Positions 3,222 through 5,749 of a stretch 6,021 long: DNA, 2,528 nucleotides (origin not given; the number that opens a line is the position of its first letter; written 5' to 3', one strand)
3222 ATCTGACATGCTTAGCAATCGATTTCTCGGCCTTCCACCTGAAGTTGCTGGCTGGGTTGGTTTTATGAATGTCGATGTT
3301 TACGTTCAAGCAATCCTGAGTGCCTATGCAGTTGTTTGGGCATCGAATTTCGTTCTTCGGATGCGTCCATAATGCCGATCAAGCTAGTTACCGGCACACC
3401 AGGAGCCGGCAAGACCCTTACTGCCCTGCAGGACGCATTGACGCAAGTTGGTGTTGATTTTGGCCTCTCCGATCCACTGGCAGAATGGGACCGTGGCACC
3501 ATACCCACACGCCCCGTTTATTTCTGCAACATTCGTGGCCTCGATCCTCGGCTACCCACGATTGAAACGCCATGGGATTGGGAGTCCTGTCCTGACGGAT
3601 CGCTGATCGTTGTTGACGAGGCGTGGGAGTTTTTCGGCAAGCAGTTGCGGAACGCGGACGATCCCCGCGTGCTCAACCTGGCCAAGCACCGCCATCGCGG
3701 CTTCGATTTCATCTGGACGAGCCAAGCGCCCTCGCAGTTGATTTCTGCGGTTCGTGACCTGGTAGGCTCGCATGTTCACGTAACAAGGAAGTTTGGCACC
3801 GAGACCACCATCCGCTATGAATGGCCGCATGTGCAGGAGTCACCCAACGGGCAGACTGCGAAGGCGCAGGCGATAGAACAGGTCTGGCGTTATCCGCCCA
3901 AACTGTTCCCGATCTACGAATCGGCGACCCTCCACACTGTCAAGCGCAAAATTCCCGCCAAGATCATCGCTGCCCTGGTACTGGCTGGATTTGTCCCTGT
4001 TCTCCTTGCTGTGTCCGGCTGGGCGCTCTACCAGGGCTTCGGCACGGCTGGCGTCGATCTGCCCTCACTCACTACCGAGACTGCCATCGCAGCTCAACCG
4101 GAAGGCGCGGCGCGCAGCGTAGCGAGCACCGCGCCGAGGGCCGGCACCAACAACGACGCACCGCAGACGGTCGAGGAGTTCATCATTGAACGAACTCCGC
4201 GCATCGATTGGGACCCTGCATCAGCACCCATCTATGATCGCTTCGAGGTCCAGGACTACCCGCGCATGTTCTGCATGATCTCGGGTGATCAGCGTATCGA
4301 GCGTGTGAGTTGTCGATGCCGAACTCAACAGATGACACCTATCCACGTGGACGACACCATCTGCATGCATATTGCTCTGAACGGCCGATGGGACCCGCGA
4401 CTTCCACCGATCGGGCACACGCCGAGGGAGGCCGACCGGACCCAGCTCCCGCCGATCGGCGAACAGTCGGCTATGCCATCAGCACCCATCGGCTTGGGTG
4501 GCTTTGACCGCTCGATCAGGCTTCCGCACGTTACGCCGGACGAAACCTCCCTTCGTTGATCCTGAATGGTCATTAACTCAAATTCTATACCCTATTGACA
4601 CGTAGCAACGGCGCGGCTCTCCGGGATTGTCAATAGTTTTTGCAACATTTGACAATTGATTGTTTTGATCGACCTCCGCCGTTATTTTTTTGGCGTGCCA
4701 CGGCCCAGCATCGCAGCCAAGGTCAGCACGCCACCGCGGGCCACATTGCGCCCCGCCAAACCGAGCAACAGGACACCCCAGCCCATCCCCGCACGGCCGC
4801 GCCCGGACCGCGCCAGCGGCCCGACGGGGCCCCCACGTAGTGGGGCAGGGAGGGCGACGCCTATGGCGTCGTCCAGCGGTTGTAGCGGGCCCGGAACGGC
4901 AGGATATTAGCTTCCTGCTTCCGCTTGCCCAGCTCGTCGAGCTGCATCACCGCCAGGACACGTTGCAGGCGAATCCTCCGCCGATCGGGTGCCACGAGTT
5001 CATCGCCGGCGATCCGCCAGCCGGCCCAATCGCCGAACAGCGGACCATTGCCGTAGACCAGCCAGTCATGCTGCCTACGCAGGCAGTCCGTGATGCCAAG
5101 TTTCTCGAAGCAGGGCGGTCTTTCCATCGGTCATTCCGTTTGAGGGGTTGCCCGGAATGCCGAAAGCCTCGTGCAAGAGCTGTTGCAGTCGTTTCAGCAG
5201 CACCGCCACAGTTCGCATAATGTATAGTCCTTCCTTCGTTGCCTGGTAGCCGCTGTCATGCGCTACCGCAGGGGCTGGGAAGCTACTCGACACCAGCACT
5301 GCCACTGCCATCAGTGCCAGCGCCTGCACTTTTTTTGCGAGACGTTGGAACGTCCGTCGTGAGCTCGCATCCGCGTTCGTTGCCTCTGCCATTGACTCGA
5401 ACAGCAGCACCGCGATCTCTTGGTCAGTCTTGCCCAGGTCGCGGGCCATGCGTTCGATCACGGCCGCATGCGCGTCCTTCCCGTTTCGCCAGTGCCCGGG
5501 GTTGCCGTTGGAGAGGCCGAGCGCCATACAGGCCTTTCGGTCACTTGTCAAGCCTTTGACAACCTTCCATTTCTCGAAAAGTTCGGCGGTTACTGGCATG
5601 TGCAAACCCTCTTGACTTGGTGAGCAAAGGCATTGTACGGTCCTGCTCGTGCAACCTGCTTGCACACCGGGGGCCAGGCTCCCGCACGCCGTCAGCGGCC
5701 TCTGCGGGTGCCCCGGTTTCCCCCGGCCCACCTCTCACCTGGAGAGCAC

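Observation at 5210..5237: dif-like attP with an intact XerC arm and central region but no recognisable XerD arm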

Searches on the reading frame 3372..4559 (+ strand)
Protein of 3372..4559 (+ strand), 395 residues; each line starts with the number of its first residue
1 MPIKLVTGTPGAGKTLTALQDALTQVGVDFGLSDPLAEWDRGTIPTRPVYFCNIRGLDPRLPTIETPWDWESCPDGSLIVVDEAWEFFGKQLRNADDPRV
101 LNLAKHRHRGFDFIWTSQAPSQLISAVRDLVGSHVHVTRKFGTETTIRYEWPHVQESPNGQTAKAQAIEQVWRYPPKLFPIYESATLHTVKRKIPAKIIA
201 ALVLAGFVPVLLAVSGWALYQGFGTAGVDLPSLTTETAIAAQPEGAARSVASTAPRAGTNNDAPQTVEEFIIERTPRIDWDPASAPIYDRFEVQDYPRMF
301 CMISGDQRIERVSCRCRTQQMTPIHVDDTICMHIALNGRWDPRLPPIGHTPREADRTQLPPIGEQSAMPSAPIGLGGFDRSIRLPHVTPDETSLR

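Call 7: search_protein_families(library=phrogs, proteins=[window:3372-4559:+], max_evalue=0.01)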
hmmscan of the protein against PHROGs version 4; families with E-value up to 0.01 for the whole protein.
window:3372-4559:+ (395 aa): 4 families
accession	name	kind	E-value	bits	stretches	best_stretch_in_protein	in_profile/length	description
phrog_197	-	moron, auxiliary metabolic gene and host takeover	1.1e-70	240.5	1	1-367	26-388/486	Zot-like toxin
phrog_1041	-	moron, auxiliary metabolic gene and host takeover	2.2e-27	97.6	1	3-266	2-293/420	CTXphi Zot-like toxin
phrog_27830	-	unknown function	0.00023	22.5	1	282-354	2-76/139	-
phrog_11271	-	head and packaging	0.0021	19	1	68-123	78-135/145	head morphogenesis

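Call 8: search_dna_similar(query=window:3372-4559:+, collection=phages, mode=protein, max_rows=25)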
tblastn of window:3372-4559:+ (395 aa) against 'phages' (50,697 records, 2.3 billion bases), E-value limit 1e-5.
Records with a match: 94; places in all: 94; records where one place covers at least 80% of the query: 78.
Best place of each record, by identity: <60% 94.
By first word of the organism name: Ralstonia 38; Inovirus 15; Dulem 10; Xanthomonas 8; Pseudomonas 8; Stenotrophomonas 6; Phage 3; Inoviridae 2; Aeromonas 1; Vibrio 1; and 2 more.
By host as written in the record: Ralstonia solanacearum 30; Homo sapiens 15; - 9; Varecia variegata 8; Pseudomonas aeruginosa 7; Stenotrophomonas maltophilia str. Khak84 2; Xanthomonas axonopodis pv. citri 2; Xanthomonas oryzae ATCC 35933 2; and 15 more.
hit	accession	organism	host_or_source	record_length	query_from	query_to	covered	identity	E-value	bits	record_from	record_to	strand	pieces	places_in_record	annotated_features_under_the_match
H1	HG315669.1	Stenotrophomonas phage SMA6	Stenotrophomonas maltophilia str. Khak84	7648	1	338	86%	34.1%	2e-47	178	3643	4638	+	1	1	hypothetical protein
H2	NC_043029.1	Stenotrophomonas phage SMA6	Stenotrophomonas maltophilia str. Khak84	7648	1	338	86%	34.1%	2e-47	178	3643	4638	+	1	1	hypothetical protein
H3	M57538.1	Xanthomonas phage Cf1c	-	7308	3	383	96%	30.3%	3e-30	128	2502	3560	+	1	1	hypothetical protein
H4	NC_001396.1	Xanthomonas phage Cf1c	Xanthomonas campestris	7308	3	383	96%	30.3%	3e-30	128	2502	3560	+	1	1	Zot-like toxin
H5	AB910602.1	Xanthomonas phage XacF1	Xanthomonas axonopodis pv. citri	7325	3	383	96%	30.3%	3e-30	128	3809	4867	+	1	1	hypothetical protein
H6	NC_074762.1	Xanthomonas phage XacF1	Xanthomonas axonopodis pv. citri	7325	3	383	96%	30.3%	3e-30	128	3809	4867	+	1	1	hypothetical protein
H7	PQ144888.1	Pseudomonas phage NEU2023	Pseudomonas aeruginosa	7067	3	346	87%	33.2%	6e-40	157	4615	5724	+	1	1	zonular occludens toxin domain-containing protein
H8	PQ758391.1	Pseudomonas phage 5a-DAzarov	Pseudomonas aeruginosa 147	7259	3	346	87%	33.0%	6e-40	157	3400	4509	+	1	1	hypothetical protein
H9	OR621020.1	Pseudomonas phage 42-1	Pseudomonas aeruginosa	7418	3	346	87%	32.6%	6e-39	154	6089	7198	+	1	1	ZOT-like protein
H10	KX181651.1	Xanthomonas phage Xf109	Xanthomonas oryzae ATCC 35933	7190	1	338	86%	33.1%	9e-44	168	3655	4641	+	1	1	zonular occludens toxin | hypothetical protein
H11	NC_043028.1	Xanthomonas phage Xf109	Xanthomonas oryzae ATCC 35933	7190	1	338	86%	33.1%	9e-44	168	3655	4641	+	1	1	zonular occludens toxin | hypothetical protein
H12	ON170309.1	Ralstonia phage YO182_1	Ralstonia solanacearum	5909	2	383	97%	29.1%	3e-22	104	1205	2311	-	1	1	record has no annotation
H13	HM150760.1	Stenotrophomonas phage phiSHP2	Stenotrophomonas maltophilia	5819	3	371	93%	29.8%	2e-35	144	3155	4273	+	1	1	Zot protein | hypothetical protein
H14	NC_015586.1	Stenotrophomonas phage phiSHP2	Stenotrophomonas maltophilia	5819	3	371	93%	29.8%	2e-35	144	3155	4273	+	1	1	Zot protein | hypothetical protein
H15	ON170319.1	Ralstonia phage YO187_4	Ralstonia solanacearum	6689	2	365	92%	30.2%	8e-23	106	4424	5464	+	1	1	record has no annotation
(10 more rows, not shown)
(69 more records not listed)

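Call 10: find_related_loci(query=window:3372-4559:+, collection=viral_contigs, flank=10000)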
Query window:3372-4559:+ (395 aa) in viral_contigs; peptide patterns used: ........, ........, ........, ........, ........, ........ (x = any residue, [..] = any of these).
7 stretches matched a pattern; 6 encode a relative of the query (tblastn E <= 1e-3); 6 distinct loci.
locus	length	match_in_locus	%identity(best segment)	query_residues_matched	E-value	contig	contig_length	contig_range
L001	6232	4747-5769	69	1-346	2e-156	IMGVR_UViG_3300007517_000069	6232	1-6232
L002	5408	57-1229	57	1-393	3e-144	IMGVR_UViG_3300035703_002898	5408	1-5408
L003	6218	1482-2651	58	1-393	2e-143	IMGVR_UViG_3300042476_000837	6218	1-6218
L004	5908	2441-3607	58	1-391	2e-142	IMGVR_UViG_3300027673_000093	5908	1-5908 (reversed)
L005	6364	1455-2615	57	1-390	9e-140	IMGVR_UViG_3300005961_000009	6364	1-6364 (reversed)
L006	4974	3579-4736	57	1-390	3e-141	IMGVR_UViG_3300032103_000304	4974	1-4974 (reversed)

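Call 16: find_encoding_contigs(protein=window:3372-4559:+, flank=10000, max_places=10)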
Protein window:3372-4559:+ (395 aa): no gene with exactly this product is on record in the collection.

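Call 22: search_protein_families(library=pfam, proteins=[window:3372-4559:+], max_evalue=1)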
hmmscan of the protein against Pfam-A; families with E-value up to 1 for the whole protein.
window:3372-4559:+ (395 aa): 3 families
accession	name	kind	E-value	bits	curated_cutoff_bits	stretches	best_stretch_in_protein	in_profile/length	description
PF05707.18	Zot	-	3e-21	76.2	20.3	2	64-188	69-196/197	Zonular occludens toxin (Zot)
PF09848.15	SLFN-g3_helicase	-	0.21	11.2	24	1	5-20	5-20/354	Schlafen group 3, DNA/RNA helicase domain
PF06745.19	ATPase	-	0.28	10.9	26.6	1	5-25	23-43/231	KaiC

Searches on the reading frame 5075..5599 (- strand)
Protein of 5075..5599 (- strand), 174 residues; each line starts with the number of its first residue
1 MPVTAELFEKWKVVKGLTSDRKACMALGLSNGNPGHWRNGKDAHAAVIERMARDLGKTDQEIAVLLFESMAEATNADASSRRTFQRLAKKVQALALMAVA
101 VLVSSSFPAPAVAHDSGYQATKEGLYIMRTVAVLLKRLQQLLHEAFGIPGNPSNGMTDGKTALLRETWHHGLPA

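Call 7: search_protein_families(library=phrogs, proteins=[window:5075-5599:-], max_evalue=0.01)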
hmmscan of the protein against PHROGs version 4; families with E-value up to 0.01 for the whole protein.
window:5075-5599:- (174 aa): 4 families
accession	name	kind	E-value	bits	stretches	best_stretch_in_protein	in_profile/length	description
phrog_638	-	transcription regulation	3.9e-12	47.2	1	4-135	4-136/145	transcriptional regulator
phrog_34897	-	unknown function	1.5e-09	38.5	1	3-113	3-109/279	-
phrog_6176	-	unknown function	0.0019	19.6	1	19-113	41-134/151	-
phrog_4441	-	DNA, RNA and nucleotide metabolism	0.004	18.4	1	3-90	4-88/98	HTH DNA binding protein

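Call 9: search_dna_similar(query=window:5075-5599:-, collection=phages, mode=protein, max_rows=25, max_evalue=0.001)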
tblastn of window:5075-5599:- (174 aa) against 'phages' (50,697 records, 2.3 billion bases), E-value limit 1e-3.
Records with a match: 2; places in all: 2; records where one place covers at least 80% of the query: 0.
Best place of each record, by identity: <60% 2.
By first word of the organism name: Stenotrophomonas 2.
By host as written in the record: Stenotrophomonas maltophilia 1; Stenotrophomonas maltophilia c5 1.
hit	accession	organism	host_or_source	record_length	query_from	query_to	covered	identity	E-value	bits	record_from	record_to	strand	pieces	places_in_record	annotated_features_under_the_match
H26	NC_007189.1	Stenotrophomonas phage SMA9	Stenotrophomonas maltophilia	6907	1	86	49%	31.4%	3e-7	55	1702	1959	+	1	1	hypothetical protein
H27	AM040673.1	Stenotrophomonas phage SMA9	Stenotrophomonas maltophilia c5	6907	1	86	49%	31.4%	3e-7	55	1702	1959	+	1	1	hypothetical protein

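Call 22: search_protein_families(library=pfam, proteins=[window:5075-5599:-], max_evalue=1)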
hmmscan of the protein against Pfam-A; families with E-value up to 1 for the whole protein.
window:5075-5599:- (174 aa): 3 families
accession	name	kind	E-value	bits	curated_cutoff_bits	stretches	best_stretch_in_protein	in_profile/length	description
PF05105.17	Phage_holin_4_1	-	0.015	15.8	22.2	1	68-108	28-68/116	Bacteriophage holin family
PF06574.18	FAD_syn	-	0.05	13.8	27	1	44-107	22-85/158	FAD synthetase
PF16445.10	DUF5042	-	0.25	10.2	25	1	55-108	219-271/434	Domain of unknown function (DUF5042)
